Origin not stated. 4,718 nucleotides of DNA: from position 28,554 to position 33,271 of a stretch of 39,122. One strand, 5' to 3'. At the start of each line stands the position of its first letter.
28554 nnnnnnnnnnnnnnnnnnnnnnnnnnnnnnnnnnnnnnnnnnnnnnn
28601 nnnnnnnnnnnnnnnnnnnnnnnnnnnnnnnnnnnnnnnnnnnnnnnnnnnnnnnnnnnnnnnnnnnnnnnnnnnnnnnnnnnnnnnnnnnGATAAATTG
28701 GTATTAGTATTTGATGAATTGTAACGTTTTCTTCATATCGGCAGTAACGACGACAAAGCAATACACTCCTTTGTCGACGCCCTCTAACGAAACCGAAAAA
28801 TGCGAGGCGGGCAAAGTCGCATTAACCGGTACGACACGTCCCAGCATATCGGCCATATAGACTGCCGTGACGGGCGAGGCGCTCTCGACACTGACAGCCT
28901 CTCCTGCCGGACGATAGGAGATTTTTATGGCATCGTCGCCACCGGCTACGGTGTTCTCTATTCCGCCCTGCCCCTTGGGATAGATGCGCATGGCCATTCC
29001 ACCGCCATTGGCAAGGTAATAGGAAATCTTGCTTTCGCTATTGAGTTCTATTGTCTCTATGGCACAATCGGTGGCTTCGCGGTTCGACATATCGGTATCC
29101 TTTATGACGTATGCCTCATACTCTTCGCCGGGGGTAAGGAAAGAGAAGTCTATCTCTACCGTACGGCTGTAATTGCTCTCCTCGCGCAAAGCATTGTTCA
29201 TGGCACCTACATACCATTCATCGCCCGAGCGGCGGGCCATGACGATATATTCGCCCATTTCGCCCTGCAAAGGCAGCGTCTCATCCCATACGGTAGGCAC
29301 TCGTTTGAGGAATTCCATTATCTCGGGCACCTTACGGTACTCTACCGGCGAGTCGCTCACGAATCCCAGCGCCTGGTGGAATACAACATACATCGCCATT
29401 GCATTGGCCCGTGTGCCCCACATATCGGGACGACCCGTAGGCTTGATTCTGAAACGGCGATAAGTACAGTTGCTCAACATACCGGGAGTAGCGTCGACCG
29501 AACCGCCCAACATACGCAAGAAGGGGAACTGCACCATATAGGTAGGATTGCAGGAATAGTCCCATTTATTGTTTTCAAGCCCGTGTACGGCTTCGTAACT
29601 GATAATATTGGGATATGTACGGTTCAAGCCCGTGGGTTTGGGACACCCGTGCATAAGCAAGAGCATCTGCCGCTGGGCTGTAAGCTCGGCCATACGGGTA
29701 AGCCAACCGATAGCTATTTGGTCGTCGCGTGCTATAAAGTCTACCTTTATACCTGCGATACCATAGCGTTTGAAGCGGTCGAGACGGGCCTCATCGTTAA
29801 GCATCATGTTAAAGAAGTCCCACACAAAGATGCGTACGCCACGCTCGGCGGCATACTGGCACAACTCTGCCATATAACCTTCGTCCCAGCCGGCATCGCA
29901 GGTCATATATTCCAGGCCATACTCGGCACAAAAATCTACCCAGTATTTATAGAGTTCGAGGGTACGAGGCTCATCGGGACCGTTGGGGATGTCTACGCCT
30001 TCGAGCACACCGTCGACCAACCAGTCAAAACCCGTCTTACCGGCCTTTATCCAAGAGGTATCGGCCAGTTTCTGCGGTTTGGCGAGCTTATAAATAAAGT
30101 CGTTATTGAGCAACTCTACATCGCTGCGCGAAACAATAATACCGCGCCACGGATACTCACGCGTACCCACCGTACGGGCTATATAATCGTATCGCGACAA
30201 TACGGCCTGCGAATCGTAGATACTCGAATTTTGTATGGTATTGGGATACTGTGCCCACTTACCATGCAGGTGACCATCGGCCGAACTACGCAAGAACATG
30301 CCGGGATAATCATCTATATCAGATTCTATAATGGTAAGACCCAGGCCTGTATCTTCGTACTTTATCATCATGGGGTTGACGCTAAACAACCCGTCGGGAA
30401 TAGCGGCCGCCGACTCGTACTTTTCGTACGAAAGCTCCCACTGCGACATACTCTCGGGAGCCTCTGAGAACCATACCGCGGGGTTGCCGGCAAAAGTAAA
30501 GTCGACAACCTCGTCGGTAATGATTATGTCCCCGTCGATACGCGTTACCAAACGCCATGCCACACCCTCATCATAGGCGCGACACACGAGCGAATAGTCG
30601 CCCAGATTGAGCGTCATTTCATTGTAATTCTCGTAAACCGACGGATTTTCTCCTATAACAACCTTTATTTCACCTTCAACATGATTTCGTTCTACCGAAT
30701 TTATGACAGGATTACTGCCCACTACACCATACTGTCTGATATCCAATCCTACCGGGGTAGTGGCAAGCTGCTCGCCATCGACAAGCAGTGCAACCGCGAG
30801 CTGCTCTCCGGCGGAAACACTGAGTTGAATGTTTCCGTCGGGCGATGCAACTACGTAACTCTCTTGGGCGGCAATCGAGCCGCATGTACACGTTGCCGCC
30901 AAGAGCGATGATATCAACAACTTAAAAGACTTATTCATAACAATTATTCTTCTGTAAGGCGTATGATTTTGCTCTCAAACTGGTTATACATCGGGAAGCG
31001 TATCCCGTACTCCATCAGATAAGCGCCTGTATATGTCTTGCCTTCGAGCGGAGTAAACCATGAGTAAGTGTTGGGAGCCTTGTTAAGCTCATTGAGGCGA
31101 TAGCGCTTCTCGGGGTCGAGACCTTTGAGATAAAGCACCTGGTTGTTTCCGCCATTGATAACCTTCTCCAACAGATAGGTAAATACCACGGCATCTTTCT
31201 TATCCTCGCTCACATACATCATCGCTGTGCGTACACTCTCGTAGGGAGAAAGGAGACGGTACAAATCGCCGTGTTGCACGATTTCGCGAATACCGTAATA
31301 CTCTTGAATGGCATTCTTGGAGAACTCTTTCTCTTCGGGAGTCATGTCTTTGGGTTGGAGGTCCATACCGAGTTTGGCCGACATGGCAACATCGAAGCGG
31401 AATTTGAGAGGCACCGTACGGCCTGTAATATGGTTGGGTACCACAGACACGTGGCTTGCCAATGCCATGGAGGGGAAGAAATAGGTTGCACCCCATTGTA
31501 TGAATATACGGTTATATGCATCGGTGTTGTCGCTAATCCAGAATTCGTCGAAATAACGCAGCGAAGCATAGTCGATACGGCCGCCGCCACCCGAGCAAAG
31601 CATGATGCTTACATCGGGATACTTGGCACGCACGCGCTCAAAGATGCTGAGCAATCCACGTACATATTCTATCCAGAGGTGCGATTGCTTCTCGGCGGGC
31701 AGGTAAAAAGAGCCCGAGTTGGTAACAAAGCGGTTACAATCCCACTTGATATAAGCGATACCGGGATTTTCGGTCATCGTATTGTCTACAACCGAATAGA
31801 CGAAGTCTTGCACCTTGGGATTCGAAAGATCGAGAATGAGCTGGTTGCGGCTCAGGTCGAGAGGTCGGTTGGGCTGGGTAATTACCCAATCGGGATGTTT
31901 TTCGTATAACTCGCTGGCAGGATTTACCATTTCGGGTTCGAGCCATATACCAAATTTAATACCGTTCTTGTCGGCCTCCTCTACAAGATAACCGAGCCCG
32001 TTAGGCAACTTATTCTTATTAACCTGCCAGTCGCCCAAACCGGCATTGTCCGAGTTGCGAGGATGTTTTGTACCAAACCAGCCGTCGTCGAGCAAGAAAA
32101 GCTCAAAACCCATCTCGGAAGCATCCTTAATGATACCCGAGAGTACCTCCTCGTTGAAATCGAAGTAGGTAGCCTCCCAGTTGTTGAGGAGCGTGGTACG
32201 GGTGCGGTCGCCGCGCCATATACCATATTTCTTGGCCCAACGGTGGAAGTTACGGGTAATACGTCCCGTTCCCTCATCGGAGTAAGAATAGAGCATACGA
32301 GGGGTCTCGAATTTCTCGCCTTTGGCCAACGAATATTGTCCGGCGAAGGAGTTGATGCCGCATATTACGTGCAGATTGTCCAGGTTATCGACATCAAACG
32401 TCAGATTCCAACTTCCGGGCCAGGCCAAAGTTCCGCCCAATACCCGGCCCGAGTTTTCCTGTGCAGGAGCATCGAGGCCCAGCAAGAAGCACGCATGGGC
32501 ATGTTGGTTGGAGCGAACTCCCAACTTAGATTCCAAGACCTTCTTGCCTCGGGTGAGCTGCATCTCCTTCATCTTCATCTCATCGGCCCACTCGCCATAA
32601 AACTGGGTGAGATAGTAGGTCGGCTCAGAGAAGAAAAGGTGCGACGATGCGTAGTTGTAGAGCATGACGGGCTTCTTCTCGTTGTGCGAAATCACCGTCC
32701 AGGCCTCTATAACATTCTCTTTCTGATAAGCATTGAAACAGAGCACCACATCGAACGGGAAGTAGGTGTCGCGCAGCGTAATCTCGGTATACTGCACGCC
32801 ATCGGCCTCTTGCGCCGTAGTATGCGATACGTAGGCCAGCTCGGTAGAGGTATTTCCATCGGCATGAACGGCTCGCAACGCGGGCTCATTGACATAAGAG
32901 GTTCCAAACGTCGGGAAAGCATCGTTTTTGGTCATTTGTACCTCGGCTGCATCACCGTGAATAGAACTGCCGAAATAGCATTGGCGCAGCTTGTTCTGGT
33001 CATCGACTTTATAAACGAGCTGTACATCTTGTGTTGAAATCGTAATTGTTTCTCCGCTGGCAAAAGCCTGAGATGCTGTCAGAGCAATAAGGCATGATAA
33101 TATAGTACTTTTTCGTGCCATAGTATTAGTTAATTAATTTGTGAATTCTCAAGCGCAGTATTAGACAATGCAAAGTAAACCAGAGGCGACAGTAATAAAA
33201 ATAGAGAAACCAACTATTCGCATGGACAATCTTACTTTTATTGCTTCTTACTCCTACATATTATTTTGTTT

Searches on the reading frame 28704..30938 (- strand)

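Call 5: search_protein_families(library=pfam, proteins=[window:28704-30938:-])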
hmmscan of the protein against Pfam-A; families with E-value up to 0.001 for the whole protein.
window:28704-30938:- (744 aa): 3 families
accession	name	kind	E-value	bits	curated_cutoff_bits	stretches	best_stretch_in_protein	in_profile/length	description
PF10566.15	Glyco_hydro_97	-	2.9e-66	224.1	32.5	1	293-548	1-275/275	Glycoside hydrolase 97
PF14508.12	GH97_N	-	1.1e-38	133.4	25.3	1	30-288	1-229/229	Glycosyl-hydrolase 97 N-terminal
PF14509.12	GH97_C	-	3.3e-28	98.2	25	1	550-652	1-96/97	Glycosyl-hydrolase 97 C-terminal, oligomerisation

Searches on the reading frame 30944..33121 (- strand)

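Call 5: search_protein_families(library=pfam, proteins=[window:30944-33121:-])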
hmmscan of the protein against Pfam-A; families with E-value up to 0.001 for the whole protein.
window:30944-33121:- (725 aa): 4 families
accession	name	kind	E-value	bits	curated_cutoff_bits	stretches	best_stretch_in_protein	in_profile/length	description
PF02065.24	Melibiase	-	9.5e-116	387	27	1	271-618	2-347/347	Melibiase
PF16875.11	Glyco_hydro_36N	-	3.7e-46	158.1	27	1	64-266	42-253/253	Glycosyl hydrolase family 36 N-terminal domain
PF16874.11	Glyco_hydro_36C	-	7.1e-21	74.9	27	1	632-722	2-77/77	Glycosyl hydrolase family 36 C-terminal domain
PF02638.21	GHL10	-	5.5e-05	22.9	27.9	1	374-448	70-149/311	Glycosyl hydrolase-like 10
